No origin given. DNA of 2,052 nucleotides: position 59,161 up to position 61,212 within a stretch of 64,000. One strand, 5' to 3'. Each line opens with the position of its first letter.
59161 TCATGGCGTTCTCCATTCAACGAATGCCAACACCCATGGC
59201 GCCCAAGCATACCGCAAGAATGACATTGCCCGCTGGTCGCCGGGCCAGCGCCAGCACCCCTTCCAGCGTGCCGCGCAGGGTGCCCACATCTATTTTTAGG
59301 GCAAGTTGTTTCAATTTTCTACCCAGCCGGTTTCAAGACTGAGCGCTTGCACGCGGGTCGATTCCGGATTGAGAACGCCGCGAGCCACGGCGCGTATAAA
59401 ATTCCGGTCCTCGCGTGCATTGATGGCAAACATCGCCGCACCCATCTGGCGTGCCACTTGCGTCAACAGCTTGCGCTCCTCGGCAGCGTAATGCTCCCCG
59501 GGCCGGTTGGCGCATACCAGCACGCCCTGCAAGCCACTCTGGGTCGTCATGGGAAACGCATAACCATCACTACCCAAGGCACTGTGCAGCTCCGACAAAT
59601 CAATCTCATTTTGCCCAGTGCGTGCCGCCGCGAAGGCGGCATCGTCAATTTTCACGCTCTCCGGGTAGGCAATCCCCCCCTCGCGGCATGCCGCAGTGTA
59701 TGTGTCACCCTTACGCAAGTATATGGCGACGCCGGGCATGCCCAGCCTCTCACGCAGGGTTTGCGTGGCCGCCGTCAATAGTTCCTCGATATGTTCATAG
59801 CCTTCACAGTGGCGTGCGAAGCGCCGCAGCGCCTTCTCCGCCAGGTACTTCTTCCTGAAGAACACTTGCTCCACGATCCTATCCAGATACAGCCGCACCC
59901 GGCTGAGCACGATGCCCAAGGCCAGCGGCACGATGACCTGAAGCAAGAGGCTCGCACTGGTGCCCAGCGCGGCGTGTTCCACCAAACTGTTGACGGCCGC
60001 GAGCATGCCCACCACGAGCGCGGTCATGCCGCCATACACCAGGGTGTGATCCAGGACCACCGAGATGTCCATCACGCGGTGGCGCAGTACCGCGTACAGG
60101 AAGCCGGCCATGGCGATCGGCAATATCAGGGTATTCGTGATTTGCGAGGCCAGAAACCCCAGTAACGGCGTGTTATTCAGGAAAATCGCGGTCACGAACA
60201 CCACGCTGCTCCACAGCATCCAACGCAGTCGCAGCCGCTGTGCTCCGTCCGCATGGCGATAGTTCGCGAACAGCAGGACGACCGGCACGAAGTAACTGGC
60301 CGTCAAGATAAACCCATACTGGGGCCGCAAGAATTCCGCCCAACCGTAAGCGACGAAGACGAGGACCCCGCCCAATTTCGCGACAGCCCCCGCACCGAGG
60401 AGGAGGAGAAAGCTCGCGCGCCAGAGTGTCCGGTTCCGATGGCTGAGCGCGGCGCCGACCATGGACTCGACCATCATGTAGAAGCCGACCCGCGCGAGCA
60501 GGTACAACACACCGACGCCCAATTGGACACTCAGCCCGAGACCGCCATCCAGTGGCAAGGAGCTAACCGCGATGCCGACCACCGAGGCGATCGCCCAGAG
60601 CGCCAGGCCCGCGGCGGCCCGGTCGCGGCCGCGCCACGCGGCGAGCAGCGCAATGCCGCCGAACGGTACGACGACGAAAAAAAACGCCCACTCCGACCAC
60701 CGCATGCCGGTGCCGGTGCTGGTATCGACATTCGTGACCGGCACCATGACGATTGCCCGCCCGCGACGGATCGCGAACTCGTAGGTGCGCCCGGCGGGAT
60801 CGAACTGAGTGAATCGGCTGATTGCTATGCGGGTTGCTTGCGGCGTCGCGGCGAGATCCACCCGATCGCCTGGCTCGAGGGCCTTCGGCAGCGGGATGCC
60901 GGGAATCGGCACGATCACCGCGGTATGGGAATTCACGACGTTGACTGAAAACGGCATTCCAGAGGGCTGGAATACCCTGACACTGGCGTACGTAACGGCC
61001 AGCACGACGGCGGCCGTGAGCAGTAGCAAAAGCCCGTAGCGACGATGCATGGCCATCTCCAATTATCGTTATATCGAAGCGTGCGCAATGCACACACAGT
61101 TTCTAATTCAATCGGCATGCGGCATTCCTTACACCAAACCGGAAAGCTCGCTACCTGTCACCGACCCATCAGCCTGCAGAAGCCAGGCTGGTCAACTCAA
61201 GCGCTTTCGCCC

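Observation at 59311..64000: Three tandem paralogues of a ~10-TM protein with an outer N-terminal domain and a GAF-like C-terminus but no output domain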

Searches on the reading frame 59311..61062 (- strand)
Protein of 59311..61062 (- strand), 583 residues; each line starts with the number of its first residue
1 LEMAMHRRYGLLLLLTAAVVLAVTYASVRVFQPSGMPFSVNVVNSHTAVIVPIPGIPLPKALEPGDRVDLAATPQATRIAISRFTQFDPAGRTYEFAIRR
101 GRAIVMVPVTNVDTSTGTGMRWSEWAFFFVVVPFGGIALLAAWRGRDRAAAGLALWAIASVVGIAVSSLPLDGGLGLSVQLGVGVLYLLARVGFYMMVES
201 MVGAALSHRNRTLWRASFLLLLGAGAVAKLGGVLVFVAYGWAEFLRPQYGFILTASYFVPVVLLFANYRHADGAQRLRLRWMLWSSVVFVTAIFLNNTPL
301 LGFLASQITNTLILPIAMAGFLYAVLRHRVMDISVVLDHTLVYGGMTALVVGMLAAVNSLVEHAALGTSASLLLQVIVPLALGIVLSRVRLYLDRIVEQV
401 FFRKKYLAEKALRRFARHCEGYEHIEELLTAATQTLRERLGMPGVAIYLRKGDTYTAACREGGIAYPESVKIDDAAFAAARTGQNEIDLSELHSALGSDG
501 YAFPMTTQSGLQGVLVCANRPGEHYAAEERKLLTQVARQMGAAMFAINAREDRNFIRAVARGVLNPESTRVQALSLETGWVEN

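Call 3: search_protein_families(library=pfam, proteins=[window:59311-61062:-], max_evalue=1)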
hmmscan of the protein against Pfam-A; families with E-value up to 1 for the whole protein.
window:59311-61062:- (583 aa): 3 families
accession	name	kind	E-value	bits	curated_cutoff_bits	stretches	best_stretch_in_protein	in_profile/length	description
PF01590.32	GAF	-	2.8e-07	31.6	22.4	1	425-543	2-132/133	GAF domain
PF13185.12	GAF_2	-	9.8e-07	29.5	28.6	1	425-544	4-135/136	GAF domain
PF13492.12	GAF_3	-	8.1e-05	23.5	27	1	425-543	2-126/129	GAF domain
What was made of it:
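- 59428..59859 (-): Paralogue 1 helical linker (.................) and cytoplasmic GAF domain (residues 402-545). Pfam GAF 31.6 bits (call 3).
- Architecture: GAF is above the Pfam threshold in all three proteins (call 3).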

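Call 4: search_protein_families(library=ncbifam, proteins=[window:59311-61062:-], max_evalue=1)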
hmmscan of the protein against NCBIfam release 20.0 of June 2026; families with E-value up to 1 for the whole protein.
window:59311-61062:- (583 aa): 0 families

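Call 5: find_homologous_proteins(query=window:59311-61062:-)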
Query window:59311-61062:- (583 aa): 500 proteins with E <= 0.001 among 8000 candidates; the best 120 are listed.
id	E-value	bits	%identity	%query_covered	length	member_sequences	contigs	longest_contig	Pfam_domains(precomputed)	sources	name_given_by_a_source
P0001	0.0e+0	1264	100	99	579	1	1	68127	PF13185.13,PF01590.33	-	-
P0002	0.0e+0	1056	85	99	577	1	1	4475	PF13185.13,PF01590.33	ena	-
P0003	0.0e+0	1054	85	99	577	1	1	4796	PF13185.13,PF01590.33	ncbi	-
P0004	0.0e+0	1052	85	99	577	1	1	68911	PF13185.13,PF01590.33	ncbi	-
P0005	0.0e+0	1050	85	99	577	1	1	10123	PF13185.13,PF01590.33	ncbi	-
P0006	0.0e+0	1050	85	99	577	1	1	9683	PF13185.13,PF01590.33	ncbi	-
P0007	1.3e-274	930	77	99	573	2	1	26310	-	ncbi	-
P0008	7.9e-269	911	77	96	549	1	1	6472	-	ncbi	ncbi:MAG: hypothetical protein ACYDB9_12085 [Gammaproteobacteria bacterium]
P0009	3.1e-264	896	74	99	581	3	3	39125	PF01590.33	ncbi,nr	ncbi:MAG: GAF domain-containing protein [Gammaproteobacteria bacterium]|nr:GAF domain-containing pro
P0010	4.1e-249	846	69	99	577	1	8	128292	-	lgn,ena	-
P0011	4.9e-249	846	69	99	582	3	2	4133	PF01590.33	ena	-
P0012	1.8e-248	844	68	99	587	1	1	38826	PF01590.33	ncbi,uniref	ncbi:GAF domain-containing protein, partial [Metallibacterium sp.]|uniref:GAF domain-containing prot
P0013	6.9e-248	842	69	99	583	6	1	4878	PF01590.33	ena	-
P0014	1.2e-245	834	69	99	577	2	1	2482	-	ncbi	-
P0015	3.4e-245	833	70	99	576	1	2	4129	-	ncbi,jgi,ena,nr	ncbi:MAG TPA: hypothetical protein VNF46_01720 [Gammaproteobacteria bacterium]|nr:hypothetical prote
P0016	5.7e-245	832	68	99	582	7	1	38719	PF01590.33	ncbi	ncbi:MAG: GAF domain-containing protein [Metallibacterium sp.]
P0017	4.6e-242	823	68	99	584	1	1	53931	PF01590.33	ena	-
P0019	2.0e-241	821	68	99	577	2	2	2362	PF01590.33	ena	-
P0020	3.2e-241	820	67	99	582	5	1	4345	PF01590.33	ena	-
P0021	3.9e-241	820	67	99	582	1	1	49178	PF01590.33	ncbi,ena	-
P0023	4.2e-239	813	69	94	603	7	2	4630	PF01590.33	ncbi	-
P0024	3.1e-238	810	67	99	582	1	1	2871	PF01590.33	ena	-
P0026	1.8e-232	791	65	99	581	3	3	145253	PF01590.33,PF13492.13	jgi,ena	-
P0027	2.5e-231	787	65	99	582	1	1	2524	PF01590.33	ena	-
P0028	3.7e-231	787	65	99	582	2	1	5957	PF01590.33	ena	-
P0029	7.6e-230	782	67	94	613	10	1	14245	PF01590.33,PF13492.13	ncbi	-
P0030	1.1e-229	782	68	94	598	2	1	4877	PF01590.33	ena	-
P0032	5.6e-225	766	65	99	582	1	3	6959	PF01590.33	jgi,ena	-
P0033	3.3e-223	760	63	99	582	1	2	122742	PF01590.33,PF13492.13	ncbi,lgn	-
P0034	2.3e-222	758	64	99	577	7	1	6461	PF01590.33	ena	-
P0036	3.4e-219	747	63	99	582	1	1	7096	PF01590.33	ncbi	-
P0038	3.4e-218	744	66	94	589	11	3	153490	PF01590.33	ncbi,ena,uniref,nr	ncbi:GAF domain-containing protein [Metallibacterium sp.]|uniref:GAF domain-containing protein n=1 T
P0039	5.0e-218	743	62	98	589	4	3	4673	PF01590.33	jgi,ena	-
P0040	3.0e-216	737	62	99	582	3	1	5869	PF01590.33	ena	-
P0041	3.0e-215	734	62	99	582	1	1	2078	PF01590.33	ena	-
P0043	1.1e-210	719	61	98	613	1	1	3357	PF01590.33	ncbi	-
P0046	2.4e-209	715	61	94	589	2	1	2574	PF01590.33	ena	-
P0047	1.9e-208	712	63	94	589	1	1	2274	PF01590.33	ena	-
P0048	3.4e-207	708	60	98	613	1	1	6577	PF01590.33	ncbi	-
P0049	6.4e-207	707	59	98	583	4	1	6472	PF01590.33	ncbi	ncbi:MAG: GAF domain-containing protein [Gammaproteobacteria bacterium]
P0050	9.9e-206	703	62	94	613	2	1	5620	PF01590.33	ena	-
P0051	2.2e-203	695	58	98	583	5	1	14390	PF01590.33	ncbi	-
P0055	6.2e-199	680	60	94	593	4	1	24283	PF01590.33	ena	-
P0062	2.8e-195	668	57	98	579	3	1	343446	PF01590.33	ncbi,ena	-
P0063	3.5e-195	668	56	99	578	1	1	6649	PF01590.33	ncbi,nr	ncbi:MAG TPA: GAF domain-containing protein [Gammaproteobacteria bacterium]|nr:GAF domain-containing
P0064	1.1e-194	666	56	99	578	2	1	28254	PF01590.33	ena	-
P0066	6.3e-194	664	58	99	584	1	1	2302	PF01590.33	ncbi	-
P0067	2.6e-193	662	63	88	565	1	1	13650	PF01590.33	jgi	jgi:hypothetical protein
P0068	4.5e-193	661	63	88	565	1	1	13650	PF01590.33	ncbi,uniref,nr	ncbi:GAF domain-containing protein [Metallibacterium scheffleri]|uniref:GAF domain-containing protei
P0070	5.0e-192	657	55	99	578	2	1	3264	PF01590.33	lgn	-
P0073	1.0e-183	630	54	99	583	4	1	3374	PF01590.33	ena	-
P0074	1.0e-182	627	54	99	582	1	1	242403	-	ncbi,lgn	ncbi:MAG: hypothetical protein WBR15_07460 [Gammaproteobacteria bacterium]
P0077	1.8e-179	616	52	99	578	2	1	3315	PF01590.33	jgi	-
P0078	2.9e-178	612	53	99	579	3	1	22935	PF01590.33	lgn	-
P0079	5.2e-178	611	54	95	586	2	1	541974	-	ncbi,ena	-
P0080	5.6e-178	611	53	98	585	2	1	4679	PF13185.13,PF01590.33,PF13492.13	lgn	-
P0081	1.4e-177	610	52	98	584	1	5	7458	PF01590.33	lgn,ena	-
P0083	5.6e-177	608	51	99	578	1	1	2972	PF13185.13,PF01590.33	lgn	-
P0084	2.0e-176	606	52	98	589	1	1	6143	PF01590.33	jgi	jgi:hypothetical protein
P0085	2.5e-176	606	53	97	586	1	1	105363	PF01590.33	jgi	-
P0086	2.9e-176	605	55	94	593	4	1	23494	PF01590.33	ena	-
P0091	1.3e-172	593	51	97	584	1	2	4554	PF01590.33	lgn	-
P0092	1.5e-171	590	63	75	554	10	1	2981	PF01590.33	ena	-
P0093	1.9e-171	590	52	99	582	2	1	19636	PF01590.33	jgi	jgi:hypothetical protein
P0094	2.7e-171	589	64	76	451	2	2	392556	PF01590.33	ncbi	ncbi:MAG: GAF domain-containing protein [Gammaproteobacteria bacterium]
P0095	6.5e-171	588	50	98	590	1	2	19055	PF01590.33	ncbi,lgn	ncbi:MAG: GAF domain-containing protein [Gammaproteobacteria bacterium]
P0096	1.0e-170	587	53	94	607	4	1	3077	PF01590.33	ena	-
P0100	3.2e-170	585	52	98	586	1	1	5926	PF01590.33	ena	-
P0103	3.1e-169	582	52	95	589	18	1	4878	PF01590.33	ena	-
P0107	2.9e-168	579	53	94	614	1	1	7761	PF01590.33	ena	-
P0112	3.0e-167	576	49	98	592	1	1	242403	PF01590.33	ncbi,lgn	ncbi:MAG: GAF domain-containing protein [Gammaproteobacteria bacterium]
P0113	1.2e-166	574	51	98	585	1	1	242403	-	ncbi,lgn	ncbi:MAG: hypothetical protein WBR15_07440 [Gammaproteobacteria bacterium]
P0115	2.4e-166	573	50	99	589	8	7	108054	PF01590.33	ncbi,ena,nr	ncbi:MAG: hypothetical protein KGI40_00970 [Xanthomonadaceae bacterium]|nr:hypothetical protein [Xan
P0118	3.9e-165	569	49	99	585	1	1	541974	PF01590.33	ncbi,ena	-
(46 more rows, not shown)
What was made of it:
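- Checked: More than 500 homologues in public data rule out chance ORFs (call 5).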

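Call 11: search_solved_structures(query=window:59311-61062:-, max_evalue=10, show_alignments=2)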
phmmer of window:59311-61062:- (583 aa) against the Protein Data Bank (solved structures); distinct sequences matched with E-value up to 10: 0.
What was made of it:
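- Tried and rejected: A sequence search of the full protein against PDB found nothing (call 11).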

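Call 19: find_encoding_contigs(protein=P0074, flank=10000, max_places=2)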
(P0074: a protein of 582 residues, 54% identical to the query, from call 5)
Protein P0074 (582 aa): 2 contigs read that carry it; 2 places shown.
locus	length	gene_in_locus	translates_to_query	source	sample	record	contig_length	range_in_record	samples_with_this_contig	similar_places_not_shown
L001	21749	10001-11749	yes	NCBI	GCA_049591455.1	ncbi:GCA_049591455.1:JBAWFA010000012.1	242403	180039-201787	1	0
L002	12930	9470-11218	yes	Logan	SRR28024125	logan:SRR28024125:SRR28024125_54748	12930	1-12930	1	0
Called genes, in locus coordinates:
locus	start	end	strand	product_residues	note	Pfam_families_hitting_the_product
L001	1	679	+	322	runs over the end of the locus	PF00535:Glycos_transf_2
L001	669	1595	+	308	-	PF00551:Formyl_trans_N, PF02911:Formyl_trans_C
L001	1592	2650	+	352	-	PF01073:3Beta_HSD (faint), PF01370:Epimerase, PF16363:GDP_Man_Dehyd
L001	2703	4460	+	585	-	-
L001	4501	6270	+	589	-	PF13185:GAF_2 (faint), PF13492:GAF_3 (weak)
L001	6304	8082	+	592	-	PF01590:GAF (weak)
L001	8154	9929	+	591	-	-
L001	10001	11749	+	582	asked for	-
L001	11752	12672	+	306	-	PF01522:Polysacc_deac_1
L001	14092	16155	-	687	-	PF26550:Tricorn_2nd (faint), PF26549:Tricorn_N, PF07676:PD40, PF20434:BD-FAE (faint), PF00326:Peptidase_S9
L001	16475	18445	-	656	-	PF13428:TPR_14 (faint), PF13432:TPR_16 (faint), PF24575:TPR_Slam (faint), PF00515:TPR_1 (faint), PF07719:TPR_2 (faint), PF13414:TPR_11 (faint)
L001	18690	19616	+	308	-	PF01063:Aminotran_4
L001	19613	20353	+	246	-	PF19798:Sulfotransfer_5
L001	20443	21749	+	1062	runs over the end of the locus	PF18327:PRODH, PF14850:Pro_dh-DNA_bdg, PF01619:Pro_dh, PF00171:Aldedh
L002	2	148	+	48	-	?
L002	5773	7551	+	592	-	PF01590:GAF (weak)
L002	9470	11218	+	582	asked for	-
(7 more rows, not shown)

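Call 20: find_encoding_contigs(protein=P0079, flank=10000, max_places=2)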
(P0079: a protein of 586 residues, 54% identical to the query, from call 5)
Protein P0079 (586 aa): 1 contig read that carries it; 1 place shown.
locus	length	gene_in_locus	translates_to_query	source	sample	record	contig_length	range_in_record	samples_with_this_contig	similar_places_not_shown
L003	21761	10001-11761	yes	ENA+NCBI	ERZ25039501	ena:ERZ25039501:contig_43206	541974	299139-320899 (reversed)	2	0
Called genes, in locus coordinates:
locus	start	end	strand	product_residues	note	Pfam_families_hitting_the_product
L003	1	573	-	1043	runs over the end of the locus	PF13088:BNR_2 (faint), PF14870:PSII_BNR (faint), PF02012:BNR (faint), PF15902:Sortilin-Vps10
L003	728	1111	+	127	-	PF12840:HTH_20, PF01022:HTH_5 (faint)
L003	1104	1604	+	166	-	PF01451:LMWPc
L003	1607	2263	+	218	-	PF00230:MIP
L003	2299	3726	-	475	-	PF00083:Sugar_tr, PF07690:MFS_1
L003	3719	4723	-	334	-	PF13483:Lactamase_B_3, PF12706:Lactamase_B_2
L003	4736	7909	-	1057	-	PF14870:PSII_BNR (faint), PF25852:DUF6242_C (faint), PF02012:BNR (faint), PF15902:Sortilin-Vps10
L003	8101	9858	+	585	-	PF01590:GAF (weak)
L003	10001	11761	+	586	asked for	-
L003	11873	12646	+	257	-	-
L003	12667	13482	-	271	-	-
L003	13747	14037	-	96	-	-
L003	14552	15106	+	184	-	-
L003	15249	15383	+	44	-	PF13511:DUF4124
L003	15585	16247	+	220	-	PF03006:HlyIII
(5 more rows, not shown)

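Call 21: find_encoding_contigs(protein=P0001, flank=10000, max_places=3)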
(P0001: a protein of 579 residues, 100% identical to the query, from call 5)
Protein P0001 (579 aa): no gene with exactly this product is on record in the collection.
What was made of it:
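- Tried and rejected: The window protein is not on record (call 21).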

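Call 24: find_encoding_contigs(protein=P0004, flank=10000, max_places=2)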
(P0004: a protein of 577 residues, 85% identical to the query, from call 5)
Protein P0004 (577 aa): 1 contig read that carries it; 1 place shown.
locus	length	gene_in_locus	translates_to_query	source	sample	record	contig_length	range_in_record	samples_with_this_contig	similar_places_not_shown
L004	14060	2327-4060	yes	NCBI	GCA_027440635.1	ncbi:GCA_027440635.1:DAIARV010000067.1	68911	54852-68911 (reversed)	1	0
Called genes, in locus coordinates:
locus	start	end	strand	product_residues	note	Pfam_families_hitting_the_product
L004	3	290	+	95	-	?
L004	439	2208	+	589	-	PF01590:GAF (weak)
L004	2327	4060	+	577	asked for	PF01590:GAF (weak), PF13185:GAF_2 (faint)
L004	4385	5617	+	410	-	PF25919:BSH_CusB (faint), PF25917:BSH_RND, PF25973:BSH_CzcB, PF25954:Beta-barrel_RND_2, PF25975:CzcB_C (weak), PF25989:YknX_C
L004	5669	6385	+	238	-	PF00005:ABC_tran, PF13304:AAA_21 (faint)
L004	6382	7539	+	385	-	PF02687:FtsX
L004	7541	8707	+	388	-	PF02687:FtsX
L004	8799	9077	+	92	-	-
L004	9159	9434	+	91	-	-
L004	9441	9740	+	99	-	-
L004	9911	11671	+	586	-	-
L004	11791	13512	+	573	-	-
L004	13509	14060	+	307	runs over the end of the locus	PF01522:Polysacc_deac_1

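Call 25: find_encoding_contigs(protein=P0113, flank=10000, max_places=1)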
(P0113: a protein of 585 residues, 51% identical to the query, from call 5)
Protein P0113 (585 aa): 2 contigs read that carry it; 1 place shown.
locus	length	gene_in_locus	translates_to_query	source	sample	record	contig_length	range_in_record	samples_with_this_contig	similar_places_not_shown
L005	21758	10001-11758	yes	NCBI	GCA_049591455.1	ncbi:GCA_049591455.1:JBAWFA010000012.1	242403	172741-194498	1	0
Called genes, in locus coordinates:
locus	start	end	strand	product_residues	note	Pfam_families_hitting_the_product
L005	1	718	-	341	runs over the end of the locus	PF08240:ADH_N, PF16912:Glu_dehyd_C, PF00107:ADH_zinc_N, PF13602:ADH_zinc_N_2 (weak)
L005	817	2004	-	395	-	PF00155:Aminotran_1_2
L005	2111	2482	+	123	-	PF01479:S4, PF28601:HSP15_C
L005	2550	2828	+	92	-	PF05015:HigB-like_toxin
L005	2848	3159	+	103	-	PF01381:HTH_3, PF13560:HTH_31 (weak)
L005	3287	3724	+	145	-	PF00293:NUDIX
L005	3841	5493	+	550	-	PF02366:PMT, PF13231:PMT_2, PF18583:Arnt_C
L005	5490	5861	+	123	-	PF00892:EamA (weak), PF00893:Multi_Drug_Res (weak)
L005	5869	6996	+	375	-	PF01041:DegT_DnrJ_EryC1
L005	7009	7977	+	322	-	PF00535:Glycos_transf_2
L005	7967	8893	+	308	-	PF00551:Formyl_trans_N, PF02911:Formyl_trans_C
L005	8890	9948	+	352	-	PF01073:3Beta_HSD (faint), PF01370:Epimerase, PF16363:GDP_Man_Dehyd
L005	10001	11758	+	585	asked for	-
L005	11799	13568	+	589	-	PF13185:GAF_2 (faint), PF13492:GAF_3 (weak)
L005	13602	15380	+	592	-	PF01590:GAF (weak)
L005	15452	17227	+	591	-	-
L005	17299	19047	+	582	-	-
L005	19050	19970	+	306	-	PF01522:Polysacc_deac_1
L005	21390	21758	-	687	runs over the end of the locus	PF26550:Tricorn_2nd (faint), PF26549:Tricorn_N, PF07676:PD40, PF20434:BD-FAE (faint), PF00326:Peptidase_S9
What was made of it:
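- Only one small EamA/SMR-like arnE/F gene is present in the operon of L005 (call 25).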

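Call 26: predict_structure(alignment_id=A2)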
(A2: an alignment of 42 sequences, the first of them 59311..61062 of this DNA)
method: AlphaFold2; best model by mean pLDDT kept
length: 583 residues; sequences in the alignment: 42
mean_pLDDT: 80.4   pTM: 0.58
mean pLDDT of the five models: 80.4, 79.3, 78.6, 76.4, 76.3
residues with pLDDT >= 90: 157; 70-90: 311; 50-70: 86; < 50: 29
segments of 3 or more residues with pLDDT < 50: 1-5, 330-342, 580-583
pLDDT, mean of each block of 10 residues (from residue 1): 52 88 91 88 90 88 93 93 80 93 92 82 83 88 81 93 91 89 94 94 84 94 92 93 83 89 88 79 91 83 74 84 70 41 51 56 52 57 60 53 66 83 85 86 88 86 86 88 85 85 85 88 75 89 84 74 70 59 37
secondary structure, 60 per line:
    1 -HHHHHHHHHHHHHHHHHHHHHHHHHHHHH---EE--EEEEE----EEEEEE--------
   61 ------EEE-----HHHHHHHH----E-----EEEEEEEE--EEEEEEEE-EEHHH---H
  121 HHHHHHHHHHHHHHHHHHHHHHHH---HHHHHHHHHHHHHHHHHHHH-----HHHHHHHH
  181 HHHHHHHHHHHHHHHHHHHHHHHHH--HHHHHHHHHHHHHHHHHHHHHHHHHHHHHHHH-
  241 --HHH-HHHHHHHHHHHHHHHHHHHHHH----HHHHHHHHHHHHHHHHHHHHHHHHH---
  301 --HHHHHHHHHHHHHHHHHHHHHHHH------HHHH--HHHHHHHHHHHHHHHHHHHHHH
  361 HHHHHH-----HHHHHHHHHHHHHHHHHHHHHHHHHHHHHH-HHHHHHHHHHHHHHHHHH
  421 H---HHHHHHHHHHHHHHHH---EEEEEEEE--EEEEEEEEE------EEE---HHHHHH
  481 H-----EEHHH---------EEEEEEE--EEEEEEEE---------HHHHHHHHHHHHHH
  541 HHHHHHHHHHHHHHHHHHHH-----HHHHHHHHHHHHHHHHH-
elements in order: H2-30 E38-42 E47-52 E67-69 H75-82 E93-100 E103-110 H120-144 H148-167 H173-205 H208-239 H247-268 H273-297 H303-326 H333-336 H339-366 H372-401 H403-421 H425-440 E444-451 E454-462 E469-471 H475-481 E501-507 E510-517 H527-560 H566-582
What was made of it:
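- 60718..60966 (-): Paralogue 1 periplasmic PDZ-like domain (residues 33-115 in 583-aa numbering). G65-D66 and R78 are conserved across the family. The strand/helix pattern is in the model (call 26).
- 60085..60705 (-): Paralogue 1 seven-helix bundle, TM2-TM8 (residues 120-326). Conserved basic cytoplasmic loops: WRGRDR and RLRLRW. AlphaFold2 block pLDDT about 74-94 (call 26).
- On GAF domain (PF01590): AlphaFold2 model, block pLDDT about 75-89 over residues 425-545 (call 26).
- On Two-component histidine kinase, or GGDEF/EAL/HD-GYP/PP2C sensor enzymes: After GAF the proteins have only about 40 aa of helix (call 26).
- The fold is modelled with confidence (call 26).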
